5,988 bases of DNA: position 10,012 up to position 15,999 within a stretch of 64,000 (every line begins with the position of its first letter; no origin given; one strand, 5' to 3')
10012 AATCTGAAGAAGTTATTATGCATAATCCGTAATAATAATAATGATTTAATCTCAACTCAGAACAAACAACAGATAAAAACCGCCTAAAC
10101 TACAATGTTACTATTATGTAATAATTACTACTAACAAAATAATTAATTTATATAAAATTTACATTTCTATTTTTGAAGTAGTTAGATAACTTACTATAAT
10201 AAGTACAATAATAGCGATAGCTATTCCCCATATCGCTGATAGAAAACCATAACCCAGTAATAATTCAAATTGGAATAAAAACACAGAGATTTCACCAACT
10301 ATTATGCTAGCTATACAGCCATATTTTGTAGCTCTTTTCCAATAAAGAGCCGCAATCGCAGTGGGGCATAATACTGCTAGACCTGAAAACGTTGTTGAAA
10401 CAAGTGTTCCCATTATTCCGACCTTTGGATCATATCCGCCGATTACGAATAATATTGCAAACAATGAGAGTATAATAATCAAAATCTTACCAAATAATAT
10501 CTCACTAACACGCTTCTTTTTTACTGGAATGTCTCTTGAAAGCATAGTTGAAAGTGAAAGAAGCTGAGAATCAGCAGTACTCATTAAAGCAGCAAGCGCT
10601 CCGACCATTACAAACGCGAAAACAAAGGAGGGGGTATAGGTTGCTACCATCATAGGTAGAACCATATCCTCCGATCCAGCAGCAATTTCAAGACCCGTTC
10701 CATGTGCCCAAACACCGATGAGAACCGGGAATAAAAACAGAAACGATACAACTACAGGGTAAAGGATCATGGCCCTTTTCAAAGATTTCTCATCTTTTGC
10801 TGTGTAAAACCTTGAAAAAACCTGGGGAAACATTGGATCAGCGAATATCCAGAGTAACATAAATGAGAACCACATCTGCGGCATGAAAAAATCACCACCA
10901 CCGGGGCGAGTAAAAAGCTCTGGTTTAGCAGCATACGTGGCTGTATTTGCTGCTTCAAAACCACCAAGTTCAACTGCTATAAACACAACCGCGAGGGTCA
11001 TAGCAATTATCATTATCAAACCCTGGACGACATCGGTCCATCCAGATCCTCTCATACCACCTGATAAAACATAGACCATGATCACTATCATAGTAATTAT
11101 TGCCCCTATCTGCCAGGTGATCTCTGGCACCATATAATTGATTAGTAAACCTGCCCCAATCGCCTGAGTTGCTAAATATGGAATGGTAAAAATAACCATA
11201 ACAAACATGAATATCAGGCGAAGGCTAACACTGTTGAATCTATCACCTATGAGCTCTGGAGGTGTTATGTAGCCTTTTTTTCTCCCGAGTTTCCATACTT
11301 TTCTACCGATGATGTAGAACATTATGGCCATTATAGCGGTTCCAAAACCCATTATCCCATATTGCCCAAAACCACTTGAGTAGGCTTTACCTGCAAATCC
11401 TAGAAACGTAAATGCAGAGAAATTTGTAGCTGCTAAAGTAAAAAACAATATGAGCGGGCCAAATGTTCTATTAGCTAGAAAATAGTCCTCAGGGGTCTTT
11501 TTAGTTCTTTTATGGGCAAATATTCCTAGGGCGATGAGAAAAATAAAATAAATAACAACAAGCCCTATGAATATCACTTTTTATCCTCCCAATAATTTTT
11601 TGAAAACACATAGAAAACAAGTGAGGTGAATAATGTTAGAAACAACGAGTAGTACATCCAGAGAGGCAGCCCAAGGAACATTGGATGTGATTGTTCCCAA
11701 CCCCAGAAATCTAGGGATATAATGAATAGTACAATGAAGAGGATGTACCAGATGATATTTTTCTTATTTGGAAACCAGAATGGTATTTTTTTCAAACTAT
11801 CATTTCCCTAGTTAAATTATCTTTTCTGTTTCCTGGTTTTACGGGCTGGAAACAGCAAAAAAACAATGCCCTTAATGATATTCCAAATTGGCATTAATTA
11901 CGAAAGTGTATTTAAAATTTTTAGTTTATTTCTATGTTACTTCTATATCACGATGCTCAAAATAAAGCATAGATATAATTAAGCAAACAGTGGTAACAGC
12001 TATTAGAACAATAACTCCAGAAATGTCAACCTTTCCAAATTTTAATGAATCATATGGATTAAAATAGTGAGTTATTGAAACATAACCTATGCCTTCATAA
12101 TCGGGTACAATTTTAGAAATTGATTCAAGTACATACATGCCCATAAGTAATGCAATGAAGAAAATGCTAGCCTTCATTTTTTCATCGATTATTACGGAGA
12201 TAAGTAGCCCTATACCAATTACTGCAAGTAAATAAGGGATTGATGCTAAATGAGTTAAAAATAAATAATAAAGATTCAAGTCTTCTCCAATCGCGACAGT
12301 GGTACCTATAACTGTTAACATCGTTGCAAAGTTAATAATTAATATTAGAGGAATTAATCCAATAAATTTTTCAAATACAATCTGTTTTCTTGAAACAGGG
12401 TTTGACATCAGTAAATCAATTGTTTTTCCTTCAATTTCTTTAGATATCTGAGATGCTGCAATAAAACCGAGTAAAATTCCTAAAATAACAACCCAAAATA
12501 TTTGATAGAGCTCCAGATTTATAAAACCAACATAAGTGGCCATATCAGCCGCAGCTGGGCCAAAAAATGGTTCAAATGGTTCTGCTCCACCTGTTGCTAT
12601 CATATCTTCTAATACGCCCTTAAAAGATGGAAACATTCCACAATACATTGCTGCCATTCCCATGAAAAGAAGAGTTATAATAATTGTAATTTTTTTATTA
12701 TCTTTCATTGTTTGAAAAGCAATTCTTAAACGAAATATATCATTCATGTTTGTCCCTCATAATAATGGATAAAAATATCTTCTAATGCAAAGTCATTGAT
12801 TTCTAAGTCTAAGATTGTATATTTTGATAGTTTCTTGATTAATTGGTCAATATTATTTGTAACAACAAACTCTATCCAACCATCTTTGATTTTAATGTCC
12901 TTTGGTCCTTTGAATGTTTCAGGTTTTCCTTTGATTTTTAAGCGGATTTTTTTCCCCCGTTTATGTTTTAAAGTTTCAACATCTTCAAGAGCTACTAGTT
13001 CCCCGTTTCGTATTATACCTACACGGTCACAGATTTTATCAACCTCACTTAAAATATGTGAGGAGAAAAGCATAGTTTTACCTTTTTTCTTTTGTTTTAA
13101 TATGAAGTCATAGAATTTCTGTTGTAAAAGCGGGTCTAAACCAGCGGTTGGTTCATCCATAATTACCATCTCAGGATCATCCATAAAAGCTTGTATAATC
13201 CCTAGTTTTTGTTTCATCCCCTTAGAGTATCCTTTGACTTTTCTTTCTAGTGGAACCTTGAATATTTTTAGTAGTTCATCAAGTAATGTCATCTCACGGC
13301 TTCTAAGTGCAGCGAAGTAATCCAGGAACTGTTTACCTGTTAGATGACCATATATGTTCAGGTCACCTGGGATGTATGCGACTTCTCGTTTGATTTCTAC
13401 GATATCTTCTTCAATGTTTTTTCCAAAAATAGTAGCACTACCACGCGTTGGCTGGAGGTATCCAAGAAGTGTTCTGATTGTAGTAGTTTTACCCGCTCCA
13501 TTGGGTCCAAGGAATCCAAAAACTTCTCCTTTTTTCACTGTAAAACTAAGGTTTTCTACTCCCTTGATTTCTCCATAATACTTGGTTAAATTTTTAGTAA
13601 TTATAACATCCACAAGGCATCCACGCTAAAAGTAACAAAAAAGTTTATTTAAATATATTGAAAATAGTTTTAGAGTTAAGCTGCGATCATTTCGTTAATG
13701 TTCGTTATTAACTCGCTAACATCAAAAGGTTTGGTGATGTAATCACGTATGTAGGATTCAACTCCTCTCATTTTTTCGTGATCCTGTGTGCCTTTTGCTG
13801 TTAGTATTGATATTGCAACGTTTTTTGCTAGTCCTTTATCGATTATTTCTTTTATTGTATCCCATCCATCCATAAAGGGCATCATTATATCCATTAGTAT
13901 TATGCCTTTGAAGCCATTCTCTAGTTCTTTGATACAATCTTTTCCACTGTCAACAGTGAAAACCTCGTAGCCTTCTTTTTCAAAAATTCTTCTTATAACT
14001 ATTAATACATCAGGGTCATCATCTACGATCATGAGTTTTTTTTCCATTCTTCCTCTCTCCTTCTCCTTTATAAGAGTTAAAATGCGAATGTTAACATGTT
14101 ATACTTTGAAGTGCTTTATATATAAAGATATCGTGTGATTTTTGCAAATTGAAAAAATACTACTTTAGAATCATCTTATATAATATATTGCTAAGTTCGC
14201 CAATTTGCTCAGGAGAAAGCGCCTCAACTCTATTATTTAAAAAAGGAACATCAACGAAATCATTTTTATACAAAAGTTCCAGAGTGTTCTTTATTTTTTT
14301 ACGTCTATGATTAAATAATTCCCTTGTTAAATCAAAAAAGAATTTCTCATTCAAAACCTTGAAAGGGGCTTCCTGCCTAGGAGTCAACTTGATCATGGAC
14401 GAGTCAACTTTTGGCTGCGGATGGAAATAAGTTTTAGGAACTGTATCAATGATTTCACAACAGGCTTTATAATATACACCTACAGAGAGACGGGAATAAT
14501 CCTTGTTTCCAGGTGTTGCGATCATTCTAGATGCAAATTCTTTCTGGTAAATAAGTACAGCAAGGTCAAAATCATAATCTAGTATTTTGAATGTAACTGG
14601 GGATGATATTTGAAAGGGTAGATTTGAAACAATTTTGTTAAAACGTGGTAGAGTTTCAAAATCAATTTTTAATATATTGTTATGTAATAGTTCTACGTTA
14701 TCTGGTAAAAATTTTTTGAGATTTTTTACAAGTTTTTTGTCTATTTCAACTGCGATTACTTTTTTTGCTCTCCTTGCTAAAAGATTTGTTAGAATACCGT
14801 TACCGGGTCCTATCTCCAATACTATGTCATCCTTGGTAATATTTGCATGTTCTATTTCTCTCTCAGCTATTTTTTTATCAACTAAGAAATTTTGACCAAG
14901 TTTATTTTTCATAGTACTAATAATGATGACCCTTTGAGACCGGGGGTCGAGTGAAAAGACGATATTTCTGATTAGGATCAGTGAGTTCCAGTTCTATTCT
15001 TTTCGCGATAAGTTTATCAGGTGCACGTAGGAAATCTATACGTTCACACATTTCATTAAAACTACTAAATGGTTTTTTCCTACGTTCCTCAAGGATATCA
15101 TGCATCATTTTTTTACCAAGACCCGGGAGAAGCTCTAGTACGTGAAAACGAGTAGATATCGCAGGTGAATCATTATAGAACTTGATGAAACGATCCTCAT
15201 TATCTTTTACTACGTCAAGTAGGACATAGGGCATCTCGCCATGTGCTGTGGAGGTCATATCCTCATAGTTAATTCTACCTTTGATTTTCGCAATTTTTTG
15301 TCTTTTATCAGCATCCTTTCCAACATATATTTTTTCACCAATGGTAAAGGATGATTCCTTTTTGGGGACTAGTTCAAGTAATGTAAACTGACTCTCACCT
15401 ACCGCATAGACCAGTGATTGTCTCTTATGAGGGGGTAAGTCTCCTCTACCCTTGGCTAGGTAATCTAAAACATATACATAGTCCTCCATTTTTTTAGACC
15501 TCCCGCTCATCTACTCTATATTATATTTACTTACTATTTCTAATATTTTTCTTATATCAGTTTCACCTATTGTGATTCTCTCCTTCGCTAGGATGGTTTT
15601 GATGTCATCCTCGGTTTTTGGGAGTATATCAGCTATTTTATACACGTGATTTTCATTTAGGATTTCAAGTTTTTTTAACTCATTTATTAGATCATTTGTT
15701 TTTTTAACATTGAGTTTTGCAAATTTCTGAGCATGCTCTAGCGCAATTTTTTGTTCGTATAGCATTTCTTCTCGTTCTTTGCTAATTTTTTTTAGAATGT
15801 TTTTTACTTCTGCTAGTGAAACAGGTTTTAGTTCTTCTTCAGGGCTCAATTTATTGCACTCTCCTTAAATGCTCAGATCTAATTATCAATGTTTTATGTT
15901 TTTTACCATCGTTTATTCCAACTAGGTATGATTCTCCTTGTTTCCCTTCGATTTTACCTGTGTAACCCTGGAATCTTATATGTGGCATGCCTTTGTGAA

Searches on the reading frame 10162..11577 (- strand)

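Call 8: search_protein_families(library=pfam, proteins=[window:10162-11577:-], max_evalue=0.0001)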
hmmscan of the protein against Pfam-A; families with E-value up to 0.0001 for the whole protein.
window:10162-11577:- (472 aa): 1 family
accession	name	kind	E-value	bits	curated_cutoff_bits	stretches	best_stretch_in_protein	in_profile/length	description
PF00474.23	SSF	-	2.5e-49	168.7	22.8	1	32-428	1-406/406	Sodium:solute symporter family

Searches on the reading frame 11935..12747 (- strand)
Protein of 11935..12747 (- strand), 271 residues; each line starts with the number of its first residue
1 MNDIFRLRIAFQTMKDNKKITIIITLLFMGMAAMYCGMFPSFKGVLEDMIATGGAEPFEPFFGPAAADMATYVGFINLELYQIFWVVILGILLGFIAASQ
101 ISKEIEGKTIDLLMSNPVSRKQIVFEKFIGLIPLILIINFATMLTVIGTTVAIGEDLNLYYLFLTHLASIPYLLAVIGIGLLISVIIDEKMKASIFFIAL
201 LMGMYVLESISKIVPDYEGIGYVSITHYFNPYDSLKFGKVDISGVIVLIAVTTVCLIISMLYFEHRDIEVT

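Call 8: search_protein_families(library=pfam, proteins=[window:11935-12747:-], max_evalue=0.0001)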
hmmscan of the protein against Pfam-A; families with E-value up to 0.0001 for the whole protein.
window:11935-12747:- (271 aa): 3 families
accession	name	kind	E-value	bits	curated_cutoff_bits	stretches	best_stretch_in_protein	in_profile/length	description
PF12679.13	ABC2_membrane_2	-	1.3e-20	74.2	27.2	1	69-267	59-282/283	ABC-2 family transporter protein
PF12698.13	ABC2_membrane_3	-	3.3e-07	30.2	31.6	1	84-258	166-344/347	ABC-2 family transporter protein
PF13346.12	ABC2_membrane_5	-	2e-06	28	25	1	79-261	33-198/205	ABC-2 family transporter protein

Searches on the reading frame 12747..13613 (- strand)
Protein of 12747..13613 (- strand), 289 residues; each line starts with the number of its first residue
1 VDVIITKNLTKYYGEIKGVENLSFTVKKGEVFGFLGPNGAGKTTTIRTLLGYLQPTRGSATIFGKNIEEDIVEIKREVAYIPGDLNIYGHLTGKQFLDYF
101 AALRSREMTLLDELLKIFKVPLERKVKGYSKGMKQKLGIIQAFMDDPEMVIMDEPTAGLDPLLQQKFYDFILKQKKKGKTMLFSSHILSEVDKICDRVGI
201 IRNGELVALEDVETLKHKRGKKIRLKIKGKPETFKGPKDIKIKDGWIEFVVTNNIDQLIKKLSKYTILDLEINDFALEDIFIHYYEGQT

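Call 8: search_protein_families(library=pfam, proteins=[window:12747-13613:-], max_evalue=0.0001)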
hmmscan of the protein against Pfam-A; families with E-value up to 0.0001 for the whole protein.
window:12747-13613:- (289 aa): 2 families
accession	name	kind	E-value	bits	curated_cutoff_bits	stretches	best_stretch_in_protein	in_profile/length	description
PF00005.33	ABC_tran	-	3.6e-27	96.1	25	1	20-157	2-137/137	ABC transporter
PF13304.12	AAA_21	-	1.9e-12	48.3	27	1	129-191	238-303/304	AAA domain, putative AbiEii toxin, Type IV TA system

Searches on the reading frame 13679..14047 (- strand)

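Call 8: search_protein_families(library=pfam, proteins=[window:13679-14047:-], max_evalue=0.0001)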
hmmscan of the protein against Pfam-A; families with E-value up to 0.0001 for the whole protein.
window:13679-14047:- (123 aa): 1 family
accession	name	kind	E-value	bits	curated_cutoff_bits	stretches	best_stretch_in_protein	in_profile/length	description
PF00072.30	Response_reg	-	8.4e-25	87.5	30.2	1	6-117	2-110/111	Response regulator receiver domain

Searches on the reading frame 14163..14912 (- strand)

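Call 9: search_protein_families(library=pfam, proteins=[window:14163-14912:-], max_evalue=0.0001)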
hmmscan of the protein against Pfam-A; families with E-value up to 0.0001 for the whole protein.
window:14163-14912:- (250 aa): 3 families
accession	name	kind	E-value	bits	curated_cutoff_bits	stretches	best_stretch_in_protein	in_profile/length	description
PF00398.26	RrnaAD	-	2e-63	214.4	24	1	2-244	5-261/263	Ribosomal RNA adenine dimethylase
PF13649.12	Methyltransf_25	-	2.5e-07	31.7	27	1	31-102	1-76/97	Methyltransferase domain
PF08241.18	Methyltransf_11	-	1.6e-06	29.1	21.2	1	32-87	1-58/95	Methyltransferase domain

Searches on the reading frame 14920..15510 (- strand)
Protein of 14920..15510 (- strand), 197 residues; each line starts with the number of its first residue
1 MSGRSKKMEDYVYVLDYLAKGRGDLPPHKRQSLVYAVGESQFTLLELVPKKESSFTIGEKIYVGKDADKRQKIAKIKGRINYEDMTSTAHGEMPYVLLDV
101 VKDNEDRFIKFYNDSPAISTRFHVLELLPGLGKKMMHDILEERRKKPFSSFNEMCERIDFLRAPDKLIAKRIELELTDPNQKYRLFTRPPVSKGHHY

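Call 9: search_protein_families(library=pfam, proteins=[window:14920-15510:-], max_evalue=0.0001)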
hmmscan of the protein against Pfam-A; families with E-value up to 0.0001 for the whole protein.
window:14920-15510:- (197 aa): 2 families
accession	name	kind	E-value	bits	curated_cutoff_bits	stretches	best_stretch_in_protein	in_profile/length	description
PF04919.18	DUF655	-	1.5e-63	214.5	22.2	1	8-188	1-181/181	Protein of unknown function (DUF655)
PF14579.12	HHH_6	-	2.6e-05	24.8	25.6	1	126-161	28-64/90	Helix-hairpin-helix motif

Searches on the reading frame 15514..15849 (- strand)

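Call 9: search_protein_families(library=pfam, proteins=[window:15514-15849:-], max_evalue=0.0001)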
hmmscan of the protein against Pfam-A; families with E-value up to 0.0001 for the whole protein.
window:15514-15849:- (112 aa): 2 families
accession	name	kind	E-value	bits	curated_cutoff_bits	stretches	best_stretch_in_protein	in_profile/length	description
PF03874.21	RNA_pol_Rpb4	-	4.8e-11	43.4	25.6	1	11-109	3-115/116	RNA polymerase Rpb4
PF24731.1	DUF7683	-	8.8e-05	23.2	27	0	4-50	17-62/73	Domain of unknown function (DUF7683)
